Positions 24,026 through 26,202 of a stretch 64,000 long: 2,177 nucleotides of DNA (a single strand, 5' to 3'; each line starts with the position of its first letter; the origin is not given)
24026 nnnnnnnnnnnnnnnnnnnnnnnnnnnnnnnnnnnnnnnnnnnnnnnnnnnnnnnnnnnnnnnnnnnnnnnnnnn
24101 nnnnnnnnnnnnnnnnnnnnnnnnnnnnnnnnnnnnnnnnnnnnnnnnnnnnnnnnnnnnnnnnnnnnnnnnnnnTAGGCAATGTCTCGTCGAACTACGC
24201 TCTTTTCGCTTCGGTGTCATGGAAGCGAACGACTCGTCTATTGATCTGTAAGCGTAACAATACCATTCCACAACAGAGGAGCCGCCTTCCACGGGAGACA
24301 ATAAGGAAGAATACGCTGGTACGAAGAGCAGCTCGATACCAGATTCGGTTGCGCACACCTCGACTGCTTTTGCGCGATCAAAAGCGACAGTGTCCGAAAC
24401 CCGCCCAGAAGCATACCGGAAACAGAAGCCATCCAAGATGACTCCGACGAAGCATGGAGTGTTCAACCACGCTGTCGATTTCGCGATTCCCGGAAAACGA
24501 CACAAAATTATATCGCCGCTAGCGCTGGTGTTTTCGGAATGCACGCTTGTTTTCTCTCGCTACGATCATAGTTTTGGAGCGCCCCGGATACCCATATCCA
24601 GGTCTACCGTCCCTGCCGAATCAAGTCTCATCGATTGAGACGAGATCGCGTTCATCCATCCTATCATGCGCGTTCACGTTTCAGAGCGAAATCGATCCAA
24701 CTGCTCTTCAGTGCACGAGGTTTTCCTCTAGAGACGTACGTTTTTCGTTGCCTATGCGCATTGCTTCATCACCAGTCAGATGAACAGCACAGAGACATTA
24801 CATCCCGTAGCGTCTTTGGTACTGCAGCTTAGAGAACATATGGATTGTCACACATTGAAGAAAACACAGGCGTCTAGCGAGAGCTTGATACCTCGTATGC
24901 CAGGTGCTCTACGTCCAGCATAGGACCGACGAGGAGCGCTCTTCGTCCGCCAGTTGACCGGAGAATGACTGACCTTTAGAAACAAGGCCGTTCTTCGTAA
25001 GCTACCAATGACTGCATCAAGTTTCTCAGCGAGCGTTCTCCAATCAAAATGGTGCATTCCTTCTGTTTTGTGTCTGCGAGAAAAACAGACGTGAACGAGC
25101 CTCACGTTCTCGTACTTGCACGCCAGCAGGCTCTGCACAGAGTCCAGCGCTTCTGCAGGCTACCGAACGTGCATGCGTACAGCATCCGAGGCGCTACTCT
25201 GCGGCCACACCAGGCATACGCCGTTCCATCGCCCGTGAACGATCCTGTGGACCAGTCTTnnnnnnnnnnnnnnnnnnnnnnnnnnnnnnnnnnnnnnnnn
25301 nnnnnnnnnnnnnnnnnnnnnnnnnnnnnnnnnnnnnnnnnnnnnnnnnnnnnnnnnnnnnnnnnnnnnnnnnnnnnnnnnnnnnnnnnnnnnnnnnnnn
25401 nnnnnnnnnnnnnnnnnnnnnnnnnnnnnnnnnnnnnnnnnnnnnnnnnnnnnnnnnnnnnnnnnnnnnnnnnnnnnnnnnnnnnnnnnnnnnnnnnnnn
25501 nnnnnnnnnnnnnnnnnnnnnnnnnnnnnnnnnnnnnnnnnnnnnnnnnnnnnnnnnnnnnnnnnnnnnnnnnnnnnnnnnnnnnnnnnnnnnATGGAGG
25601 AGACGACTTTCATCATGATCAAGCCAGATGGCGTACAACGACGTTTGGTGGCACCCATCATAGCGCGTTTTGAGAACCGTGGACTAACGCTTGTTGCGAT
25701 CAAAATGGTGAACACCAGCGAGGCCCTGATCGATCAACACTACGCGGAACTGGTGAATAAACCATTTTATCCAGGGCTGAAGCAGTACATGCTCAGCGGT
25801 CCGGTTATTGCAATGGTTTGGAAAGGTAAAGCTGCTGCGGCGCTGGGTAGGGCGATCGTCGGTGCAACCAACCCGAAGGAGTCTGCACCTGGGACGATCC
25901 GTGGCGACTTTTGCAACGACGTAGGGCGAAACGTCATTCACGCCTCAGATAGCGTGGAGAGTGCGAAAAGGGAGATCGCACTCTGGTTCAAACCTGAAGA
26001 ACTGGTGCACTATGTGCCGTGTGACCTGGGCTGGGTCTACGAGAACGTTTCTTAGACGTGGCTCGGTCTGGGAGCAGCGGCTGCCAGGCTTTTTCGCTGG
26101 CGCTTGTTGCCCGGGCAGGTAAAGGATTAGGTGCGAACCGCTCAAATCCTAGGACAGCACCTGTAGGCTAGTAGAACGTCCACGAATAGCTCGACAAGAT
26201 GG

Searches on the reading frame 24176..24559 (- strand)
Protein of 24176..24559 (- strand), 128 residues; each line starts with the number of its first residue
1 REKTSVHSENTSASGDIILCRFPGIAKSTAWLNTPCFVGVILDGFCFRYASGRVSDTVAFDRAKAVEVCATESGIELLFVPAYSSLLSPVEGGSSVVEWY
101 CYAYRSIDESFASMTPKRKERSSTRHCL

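Call 46: search_protein_families(library=pfam, proteins=[window:24176-24559:-], max_evalue=10)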
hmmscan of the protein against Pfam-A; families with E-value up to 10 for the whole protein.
seq(128 aa): 1 family
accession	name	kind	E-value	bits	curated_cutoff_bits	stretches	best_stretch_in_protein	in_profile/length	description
PF13358.12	DDE_3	-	0.0033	17.7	28.6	1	56-102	86-134/146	DDE superfamily endonuclease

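Call 47: search_protein_families(library=ncbifam, proteins=[window:24176-24559:-], max_evalue=10)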
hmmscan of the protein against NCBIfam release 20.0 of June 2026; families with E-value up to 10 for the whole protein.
seq(128 aa): 1 family
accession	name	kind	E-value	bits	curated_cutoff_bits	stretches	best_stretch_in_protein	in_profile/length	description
NF033545.0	transpos_IS630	equivalog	0.0004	19.9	100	1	56-106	230-283/299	IS630 family transposase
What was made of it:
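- Three of four relic fragments independently give DDE_3 (PF13358) and the IS630-family transposase model (NF033545) as their top hit, all on the same C-terminal part of the profile (calls 46, 47).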

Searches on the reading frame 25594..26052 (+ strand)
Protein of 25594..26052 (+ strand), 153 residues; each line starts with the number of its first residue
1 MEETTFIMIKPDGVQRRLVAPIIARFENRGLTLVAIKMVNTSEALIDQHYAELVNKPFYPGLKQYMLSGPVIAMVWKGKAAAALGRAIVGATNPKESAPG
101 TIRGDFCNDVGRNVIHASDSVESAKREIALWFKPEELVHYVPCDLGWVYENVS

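Call 33: find_encoding_contigs(protein=window:25594-26052:+, flank=10000, max_places=10)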
Protein seq(153 aa) (153 aa): 23 contigs read that carry it; 10 places shown.
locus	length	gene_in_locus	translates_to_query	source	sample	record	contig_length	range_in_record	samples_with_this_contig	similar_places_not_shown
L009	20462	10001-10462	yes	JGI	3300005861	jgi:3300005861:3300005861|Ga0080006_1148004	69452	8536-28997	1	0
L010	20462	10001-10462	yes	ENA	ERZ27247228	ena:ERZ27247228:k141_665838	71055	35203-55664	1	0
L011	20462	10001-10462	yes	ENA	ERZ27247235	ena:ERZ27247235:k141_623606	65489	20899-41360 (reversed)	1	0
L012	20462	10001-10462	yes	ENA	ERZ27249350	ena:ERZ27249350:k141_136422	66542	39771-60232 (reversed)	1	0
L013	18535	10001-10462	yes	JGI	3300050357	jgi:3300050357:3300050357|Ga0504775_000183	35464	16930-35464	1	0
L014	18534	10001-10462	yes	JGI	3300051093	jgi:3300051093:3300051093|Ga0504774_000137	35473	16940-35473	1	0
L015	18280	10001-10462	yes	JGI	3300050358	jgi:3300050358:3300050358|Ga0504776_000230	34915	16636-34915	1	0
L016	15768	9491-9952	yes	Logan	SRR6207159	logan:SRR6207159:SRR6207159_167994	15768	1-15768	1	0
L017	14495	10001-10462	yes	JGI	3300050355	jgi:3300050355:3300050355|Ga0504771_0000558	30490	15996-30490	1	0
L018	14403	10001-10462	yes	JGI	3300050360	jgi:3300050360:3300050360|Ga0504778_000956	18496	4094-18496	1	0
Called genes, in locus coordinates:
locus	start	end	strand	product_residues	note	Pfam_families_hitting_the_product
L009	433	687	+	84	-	-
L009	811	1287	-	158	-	-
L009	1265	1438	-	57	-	-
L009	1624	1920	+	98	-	PF01158:Ribosomal_L36e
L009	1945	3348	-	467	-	-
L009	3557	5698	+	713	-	PF24807:WD40_CDC20-Fz (faint), PF25174:Beta-prop_THOC3 (faint), PF00400:WD40 (faint)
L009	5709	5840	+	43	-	-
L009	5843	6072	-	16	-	-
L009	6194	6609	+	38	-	-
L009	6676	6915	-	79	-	-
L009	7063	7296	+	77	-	-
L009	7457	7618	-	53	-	-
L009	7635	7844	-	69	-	-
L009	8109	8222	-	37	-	-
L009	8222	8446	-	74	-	-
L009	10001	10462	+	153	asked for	PF00334:NDK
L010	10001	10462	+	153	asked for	PF00334:NDK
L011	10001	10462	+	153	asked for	PF00334:NDK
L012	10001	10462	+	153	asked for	PF00334:NDK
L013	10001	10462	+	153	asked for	PF00334:NDK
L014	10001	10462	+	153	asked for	PF00334:NDK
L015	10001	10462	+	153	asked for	PF00334:NDK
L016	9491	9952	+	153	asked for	PF00334:NDK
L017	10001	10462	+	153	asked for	PF00334:NDK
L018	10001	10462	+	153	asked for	PF00334:NDK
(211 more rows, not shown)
